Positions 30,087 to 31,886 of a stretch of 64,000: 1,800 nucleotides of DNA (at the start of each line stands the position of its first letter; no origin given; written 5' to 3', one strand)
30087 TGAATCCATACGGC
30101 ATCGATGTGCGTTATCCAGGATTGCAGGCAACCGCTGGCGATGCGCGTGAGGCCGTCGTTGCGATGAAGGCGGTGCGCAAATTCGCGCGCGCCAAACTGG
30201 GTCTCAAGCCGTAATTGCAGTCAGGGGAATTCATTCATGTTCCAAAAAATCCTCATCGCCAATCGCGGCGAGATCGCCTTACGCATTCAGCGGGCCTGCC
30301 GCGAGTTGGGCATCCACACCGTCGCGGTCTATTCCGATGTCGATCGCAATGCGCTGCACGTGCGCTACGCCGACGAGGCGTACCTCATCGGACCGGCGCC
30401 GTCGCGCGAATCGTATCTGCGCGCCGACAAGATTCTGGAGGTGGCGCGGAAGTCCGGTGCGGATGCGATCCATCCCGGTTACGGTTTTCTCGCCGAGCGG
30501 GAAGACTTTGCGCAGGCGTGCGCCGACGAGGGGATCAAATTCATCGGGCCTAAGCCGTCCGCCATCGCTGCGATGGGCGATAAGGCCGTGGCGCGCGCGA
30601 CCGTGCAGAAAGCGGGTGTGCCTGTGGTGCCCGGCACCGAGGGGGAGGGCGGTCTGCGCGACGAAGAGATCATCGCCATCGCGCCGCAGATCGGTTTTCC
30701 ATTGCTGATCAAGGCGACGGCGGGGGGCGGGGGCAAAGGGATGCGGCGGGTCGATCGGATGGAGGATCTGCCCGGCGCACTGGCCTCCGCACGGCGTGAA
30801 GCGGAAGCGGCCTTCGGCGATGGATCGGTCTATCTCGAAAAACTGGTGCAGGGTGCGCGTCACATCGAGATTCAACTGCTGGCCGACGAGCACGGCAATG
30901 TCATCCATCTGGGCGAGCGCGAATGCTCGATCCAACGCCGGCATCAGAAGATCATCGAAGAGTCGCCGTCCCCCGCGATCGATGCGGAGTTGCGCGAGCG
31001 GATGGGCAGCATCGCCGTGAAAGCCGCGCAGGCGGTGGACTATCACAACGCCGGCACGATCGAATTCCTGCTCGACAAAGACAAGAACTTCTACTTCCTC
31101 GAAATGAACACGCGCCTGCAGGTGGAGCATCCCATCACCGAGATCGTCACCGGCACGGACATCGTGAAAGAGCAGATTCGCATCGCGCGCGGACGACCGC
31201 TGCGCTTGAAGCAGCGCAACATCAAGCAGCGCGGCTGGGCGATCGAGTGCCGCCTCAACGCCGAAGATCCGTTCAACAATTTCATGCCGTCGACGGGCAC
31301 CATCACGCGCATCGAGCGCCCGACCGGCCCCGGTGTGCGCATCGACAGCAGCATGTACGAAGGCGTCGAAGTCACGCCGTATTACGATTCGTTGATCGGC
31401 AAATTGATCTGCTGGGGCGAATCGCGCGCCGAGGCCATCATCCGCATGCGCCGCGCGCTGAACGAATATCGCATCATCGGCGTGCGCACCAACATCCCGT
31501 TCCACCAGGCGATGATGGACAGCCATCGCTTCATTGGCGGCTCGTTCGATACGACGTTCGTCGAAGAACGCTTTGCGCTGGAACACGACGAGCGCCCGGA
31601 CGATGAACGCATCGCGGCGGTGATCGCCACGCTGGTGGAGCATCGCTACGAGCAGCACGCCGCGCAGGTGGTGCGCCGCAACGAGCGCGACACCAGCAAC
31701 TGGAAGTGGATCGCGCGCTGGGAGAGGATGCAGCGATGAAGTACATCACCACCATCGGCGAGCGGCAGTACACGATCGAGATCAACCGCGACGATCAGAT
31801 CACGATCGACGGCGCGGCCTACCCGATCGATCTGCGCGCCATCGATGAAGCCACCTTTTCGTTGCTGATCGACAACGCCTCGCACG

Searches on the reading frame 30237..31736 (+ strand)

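Call 54: search_protein_families(library=pfam, proteins=[window:30237-31736:+], max_evalue=0.001)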
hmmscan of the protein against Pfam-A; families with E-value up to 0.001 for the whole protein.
window:30237-31736:+ (500 aa): 6 families
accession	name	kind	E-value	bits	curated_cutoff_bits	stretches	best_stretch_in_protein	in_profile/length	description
PF02786.22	CPSase_L_D2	-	1.3e-74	250.7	19.8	1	115-323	1-209/211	Carbamoyl-phosphate synthase L chain, ATP binding domain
PF00289.28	Biotin_carb_N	-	1.5e-48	164.3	25.5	1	1-110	1-110/110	Biotin carboxylase, N-terminal domain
PF02785.25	Biotin_carb_C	-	1.5e-42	144.5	32.4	1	337-444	1-108/108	Biotin carboxylase C-terminal domain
PF07478.18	Dala_Dala_lig_C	-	6.4e-12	45.9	24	1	142-292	25-174/204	D-ala D-ala ligase C-terminus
PF02222.28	ATP-grasp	-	3e-07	30.7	27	1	142-293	19-162/179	ATP-grasp domain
PF08443.16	RimK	-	0.00069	19.7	21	0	251-314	126-185/188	RimK-like ATP-grasp domain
